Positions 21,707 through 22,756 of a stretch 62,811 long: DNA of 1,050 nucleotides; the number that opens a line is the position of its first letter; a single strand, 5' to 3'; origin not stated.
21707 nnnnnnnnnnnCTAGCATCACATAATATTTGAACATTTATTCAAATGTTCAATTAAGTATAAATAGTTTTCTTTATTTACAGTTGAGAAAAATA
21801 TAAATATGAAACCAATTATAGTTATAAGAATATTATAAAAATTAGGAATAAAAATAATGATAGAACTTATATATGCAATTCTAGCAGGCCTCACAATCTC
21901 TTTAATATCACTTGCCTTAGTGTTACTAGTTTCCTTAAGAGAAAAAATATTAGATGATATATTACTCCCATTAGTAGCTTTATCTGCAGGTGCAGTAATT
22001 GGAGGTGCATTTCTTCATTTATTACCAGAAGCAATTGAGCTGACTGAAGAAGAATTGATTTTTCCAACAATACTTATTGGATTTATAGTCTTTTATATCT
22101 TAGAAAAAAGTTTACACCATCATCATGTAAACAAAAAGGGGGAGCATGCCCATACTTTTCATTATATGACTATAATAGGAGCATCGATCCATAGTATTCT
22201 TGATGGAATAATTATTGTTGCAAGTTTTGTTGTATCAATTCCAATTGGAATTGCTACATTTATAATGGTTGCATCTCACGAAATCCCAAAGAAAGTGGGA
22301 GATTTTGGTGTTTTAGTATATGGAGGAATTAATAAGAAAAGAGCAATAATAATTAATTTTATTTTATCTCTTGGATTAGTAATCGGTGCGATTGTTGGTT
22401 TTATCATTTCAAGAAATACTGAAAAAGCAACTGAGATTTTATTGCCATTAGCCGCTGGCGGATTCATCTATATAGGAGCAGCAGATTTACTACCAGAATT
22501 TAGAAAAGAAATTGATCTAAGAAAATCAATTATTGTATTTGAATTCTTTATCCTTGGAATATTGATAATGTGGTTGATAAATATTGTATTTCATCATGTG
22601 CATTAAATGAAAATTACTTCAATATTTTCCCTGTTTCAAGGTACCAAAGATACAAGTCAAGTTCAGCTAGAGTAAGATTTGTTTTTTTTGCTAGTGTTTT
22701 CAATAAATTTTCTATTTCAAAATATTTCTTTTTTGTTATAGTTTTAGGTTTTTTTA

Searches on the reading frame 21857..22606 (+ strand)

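Call 9: search_protein_families(library=ncbifam, proteins=[window:21857-22606:+], max_evalue=1e-10)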
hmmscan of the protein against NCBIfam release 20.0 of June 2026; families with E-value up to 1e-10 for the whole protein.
window:21857-22606:+ (249 aa): 0 families

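Call 73: search_protein_families(library=pfam, proteins=[window:21857-22606:+], max_evalue=0.00001)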
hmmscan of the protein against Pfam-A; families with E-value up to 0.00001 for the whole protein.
window:21857-22606:+ (249 aa): 1 family
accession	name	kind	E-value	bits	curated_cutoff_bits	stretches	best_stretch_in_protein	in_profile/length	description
PF02535.28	Zip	-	2.8e-39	135.7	35.1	2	89-241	165-322/323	ZIP Zinc transporter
